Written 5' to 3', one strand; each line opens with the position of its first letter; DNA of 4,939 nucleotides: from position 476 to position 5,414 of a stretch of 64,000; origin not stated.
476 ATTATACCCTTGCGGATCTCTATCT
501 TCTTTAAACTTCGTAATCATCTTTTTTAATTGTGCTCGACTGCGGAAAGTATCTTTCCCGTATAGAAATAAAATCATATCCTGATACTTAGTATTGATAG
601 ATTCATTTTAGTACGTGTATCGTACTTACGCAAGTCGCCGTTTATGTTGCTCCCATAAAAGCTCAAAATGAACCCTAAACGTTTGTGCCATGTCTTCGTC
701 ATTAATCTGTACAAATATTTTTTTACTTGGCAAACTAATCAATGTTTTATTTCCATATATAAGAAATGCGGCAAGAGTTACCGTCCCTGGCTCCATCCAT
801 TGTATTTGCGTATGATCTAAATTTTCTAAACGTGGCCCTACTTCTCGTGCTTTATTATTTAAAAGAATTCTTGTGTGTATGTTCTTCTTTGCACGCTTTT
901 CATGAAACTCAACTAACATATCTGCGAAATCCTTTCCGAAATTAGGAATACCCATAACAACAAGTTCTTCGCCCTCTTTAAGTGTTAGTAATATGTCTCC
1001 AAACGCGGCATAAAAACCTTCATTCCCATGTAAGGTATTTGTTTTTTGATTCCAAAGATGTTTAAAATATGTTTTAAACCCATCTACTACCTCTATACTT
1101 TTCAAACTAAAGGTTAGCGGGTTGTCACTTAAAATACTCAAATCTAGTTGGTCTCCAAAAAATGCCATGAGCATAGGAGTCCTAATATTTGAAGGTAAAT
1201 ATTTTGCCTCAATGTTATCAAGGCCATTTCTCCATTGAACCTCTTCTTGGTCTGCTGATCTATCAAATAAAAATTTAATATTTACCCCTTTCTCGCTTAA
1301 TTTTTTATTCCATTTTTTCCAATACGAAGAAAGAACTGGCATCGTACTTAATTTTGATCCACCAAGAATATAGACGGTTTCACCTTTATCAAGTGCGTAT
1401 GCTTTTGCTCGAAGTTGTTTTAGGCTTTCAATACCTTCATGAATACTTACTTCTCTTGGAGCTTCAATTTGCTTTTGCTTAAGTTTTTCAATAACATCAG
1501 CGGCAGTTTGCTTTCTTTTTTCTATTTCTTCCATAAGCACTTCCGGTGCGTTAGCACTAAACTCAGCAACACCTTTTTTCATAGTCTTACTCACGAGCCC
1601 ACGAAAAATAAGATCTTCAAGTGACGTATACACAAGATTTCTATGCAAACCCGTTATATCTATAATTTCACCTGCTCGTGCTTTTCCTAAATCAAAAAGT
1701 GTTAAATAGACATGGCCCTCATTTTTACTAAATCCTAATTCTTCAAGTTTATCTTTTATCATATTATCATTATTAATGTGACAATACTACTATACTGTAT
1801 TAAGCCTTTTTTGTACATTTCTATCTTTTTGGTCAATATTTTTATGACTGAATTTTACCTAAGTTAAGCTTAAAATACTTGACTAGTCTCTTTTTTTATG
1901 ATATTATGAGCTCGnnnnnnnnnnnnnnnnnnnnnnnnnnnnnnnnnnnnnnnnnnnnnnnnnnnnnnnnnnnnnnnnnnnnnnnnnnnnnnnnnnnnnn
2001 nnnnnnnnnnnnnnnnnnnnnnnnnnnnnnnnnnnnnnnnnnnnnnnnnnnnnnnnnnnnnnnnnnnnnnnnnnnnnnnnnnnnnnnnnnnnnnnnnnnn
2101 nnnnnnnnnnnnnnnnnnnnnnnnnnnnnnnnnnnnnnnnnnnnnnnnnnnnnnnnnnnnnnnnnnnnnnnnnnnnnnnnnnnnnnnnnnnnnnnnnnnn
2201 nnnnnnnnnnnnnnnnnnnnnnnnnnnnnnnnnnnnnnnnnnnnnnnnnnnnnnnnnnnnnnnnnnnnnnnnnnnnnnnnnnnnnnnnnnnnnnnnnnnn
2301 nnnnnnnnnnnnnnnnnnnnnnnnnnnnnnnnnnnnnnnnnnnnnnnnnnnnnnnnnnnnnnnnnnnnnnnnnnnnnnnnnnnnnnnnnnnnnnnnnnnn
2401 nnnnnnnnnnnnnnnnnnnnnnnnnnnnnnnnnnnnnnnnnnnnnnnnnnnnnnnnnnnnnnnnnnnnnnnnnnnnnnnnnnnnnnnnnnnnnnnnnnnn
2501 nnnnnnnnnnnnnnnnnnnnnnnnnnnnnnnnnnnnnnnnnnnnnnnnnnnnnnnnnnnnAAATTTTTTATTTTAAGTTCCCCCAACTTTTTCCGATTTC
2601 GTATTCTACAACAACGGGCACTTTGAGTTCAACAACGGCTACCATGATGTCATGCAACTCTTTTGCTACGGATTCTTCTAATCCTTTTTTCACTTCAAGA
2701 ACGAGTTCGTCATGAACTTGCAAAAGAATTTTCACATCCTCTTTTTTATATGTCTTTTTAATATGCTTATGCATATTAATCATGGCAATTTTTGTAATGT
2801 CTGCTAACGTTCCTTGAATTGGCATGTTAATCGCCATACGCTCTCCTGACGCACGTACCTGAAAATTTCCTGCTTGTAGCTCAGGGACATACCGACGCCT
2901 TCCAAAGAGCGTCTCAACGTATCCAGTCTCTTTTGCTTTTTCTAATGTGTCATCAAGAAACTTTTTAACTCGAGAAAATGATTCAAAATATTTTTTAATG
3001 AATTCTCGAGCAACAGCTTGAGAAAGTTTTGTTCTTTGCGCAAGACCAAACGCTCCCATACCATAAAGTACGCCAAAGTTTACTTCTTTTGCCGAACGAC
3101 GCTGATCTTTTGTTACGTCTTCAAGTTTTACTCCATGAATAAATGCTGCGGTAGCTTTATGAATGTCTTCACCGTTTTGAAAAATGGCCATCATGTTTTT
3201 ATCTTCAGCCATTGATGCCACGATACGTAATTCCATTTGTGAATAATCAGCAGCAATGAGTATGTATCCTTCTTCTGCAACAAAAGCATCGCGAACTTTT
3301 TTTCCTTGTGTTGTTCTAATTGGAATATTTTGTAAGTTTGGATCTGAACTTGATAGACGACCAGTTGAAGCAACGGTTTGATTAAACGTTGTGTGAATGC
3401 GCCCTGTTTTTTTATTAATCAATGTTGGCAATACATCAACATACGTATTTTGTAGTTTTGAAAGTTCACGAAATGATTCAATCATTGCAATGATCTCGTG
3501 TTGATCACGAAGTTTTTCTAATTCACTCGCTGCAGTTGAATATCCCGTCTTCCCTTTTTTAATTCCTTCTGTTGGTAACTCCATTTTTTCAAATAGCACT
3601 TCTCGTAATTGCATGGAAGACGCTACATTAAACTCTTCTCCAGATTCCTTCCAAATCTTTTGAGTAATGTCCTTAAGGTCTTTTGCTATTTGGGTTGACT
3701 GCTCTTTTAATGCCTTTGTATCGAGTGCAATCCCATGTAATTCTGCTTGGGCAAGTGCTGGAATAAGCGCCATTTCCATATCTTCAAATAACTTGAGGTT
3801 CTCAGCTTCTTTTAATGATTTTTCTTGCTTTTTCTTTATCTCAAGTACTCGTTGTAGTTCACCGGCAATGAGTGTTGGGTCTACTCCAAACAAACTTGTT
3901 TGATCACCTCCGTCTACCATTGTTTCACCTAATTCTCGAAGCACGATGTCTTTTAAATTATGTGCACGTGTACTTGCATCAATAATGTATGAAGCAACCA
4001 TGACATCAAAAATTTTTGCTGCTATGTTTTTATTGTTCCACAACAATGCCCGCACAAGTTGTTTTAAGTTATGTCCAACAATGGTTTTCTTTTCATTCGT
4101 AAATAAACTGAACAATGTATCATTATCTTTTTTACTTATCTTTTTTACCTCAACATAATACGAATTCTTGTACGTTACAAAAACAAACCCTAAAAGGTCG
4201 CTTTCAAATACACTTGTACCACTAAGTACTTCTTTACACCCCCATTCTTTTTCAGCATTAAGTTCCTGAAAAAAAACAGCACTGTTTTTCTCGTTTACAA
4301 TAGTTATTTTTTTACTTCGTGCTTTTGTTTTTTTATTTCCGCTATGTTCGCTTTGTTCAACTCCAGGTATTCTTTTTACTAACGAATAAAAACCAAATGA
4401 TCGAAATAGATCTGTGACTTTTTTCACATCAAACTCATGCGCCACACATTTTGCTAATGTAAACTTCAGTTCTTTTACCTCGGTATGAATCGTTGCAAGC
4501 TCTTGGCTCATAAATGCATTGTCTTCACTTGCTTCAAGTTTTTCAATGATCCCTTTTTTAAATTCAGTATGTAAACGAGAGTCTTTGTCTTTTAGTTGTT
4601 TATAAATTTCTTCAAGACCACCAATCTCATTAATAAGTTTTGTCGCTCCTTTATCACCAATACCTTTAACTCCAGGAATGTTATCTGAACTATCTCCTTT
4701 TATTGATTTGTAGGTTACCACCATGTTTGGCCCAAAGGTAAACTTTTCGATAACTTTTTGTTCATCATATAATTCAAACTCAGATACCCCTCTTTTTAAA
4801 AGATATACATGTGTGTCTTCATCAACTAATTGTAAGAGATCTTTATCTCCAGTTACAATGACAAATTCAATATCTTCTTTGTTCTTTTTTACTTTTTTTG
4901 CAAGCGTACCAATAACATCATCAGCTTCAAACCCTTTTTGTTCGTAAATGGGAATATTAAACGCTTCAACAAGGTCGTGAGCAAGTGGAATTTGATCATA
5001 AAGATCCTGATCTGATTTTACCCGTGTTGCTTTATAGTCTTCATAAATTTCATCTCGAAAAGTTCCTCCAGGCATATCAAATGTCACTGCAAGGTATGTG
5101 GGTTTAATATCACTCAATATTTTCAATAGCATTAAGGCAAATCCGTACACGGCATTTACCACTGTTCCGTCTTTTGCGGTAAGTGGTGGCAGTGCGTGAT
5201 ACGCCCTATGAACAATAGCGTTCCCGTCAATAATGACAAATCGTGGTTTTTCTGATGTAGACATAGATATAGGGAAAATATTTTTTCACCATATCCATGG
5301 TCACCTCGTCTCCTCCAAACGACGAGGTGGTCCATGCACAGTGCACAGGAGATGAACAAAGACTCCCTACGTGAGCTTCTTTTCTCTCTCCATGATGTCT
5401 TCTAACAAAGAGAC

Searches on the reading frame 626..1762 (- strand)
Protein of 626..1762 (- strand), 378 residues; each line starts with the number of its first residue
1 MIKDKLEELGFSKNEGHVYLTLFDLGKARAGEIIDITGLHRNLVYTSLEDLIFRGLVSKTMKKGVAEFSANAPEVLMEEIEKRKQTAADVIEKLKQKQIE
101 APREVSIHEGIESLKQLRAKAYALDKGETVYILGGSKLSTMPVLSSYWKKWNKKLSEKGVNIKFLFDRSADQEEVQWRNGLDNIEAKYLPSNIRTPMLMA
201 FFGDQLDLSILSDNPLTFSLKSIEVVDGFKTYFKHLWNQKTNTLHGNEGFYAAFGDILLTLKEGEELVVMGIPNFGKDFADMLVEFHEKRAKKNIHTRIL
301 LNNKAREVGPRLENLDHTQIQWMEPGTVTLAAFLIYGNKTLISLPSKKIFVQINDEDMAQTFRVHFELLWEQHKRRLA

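Call 39: find_encoding_contigs(protein=window:626-1762:-, flank=10000, max_places=2)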
Protein window:626-1762:- (378 aa): 22 contigs read that carry it; 2 places shown.
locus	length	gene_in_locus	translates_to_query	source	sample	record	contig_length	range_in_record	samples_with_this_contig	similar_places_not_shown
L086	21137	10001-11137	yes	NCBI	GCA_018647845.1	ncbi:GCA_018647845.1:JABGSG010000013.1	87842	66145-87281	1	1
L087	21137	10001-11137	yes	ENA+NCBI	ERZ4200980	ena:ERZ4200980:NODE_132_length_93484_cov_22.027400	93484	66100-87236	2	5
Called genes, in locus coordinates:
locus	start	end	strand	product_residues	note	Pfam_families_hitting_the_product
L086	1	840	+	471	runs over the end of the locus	PF11638:DnaA_N, PF00308:Bac_DnaA, PF01695:IstB_IS21, PF01637:ATPase_2 (faint), PF00004:AAA, PF13173:AAA_14 (weak), PF08299:Bac_DnaA_C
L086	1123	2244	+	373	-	PF00712:DNA_pol3_beta, PF02767:DNA_pol3_beta_2, PF02768:DNA_pol3_beta_3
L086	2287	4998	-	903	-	PF00912:Transgly, PF00905:Transpeptidase, PF17957:Big_7 (weak)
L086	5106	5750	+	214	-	-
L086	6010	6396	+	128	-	-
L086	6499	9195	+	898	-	PF02739:5_3_exonuc_N, PF01367:5_3_exonuc, PF01612:DNA_pol_A_exo1 (weak), PF22619:DNA_polI_exo1, PF00476:DNA_pol_A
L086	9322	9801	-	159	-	-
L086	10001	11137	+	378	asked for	PF01978:TrmB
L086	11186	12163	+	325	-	PF06144:DNA_pol3_delta, PF21694:DNA_pol3_delta_C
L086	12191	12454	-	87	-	PF01649:Ribosomal_S20p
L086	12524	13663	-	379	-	PF02646:RmuC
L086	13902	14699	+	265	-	PF01978:TrmB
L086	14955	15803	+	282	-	PF12760:Zn_ribbon_IS1595 (weak), PF12762:DDE_Tnp_IS1595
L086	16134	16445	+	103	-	PF11950:DUF3467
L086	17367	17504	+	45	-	-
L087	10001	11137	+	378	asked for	PF01978:TrmB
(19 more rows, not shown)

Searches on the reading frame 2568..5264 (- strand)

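Call 22: search_protein_families(library=pfam, proteins=[window:2568-5264:-], max_evalue=0.00001)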
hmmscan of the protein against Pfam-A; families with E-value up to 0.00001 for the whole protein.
window:2568-5264:- (898 aa): 5 families
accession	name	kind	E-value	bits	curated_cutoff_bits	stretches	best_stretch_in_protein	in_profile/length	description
PF00476.26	DNA_pol_A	-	5.8e-152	506.5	34.3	1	517-895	2-380/381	DNA polymerase family A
PF02739.22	5_3_exonuc_N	-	2.3e-57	193.7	34.3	1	9-175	2-163/164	5'-3' exonuclease, N-terminal resolvase-like domain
PF01367.25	5_3_exonuc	-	9.6e-24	84.1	40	1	179-279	3-95/97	5'-3' exonuclease, C-terminal SAM fold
PF22619.2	DNA_polI_exo1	-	1.8e-10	41.2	27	1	353-441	11-97/140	DNA polymerase I, ribonuclease H-like domain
PF01612.26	DNA_pol_A_exo1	-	2.3e-07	31.2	23.6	0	367-455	49-137/173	3'-5' exonuclease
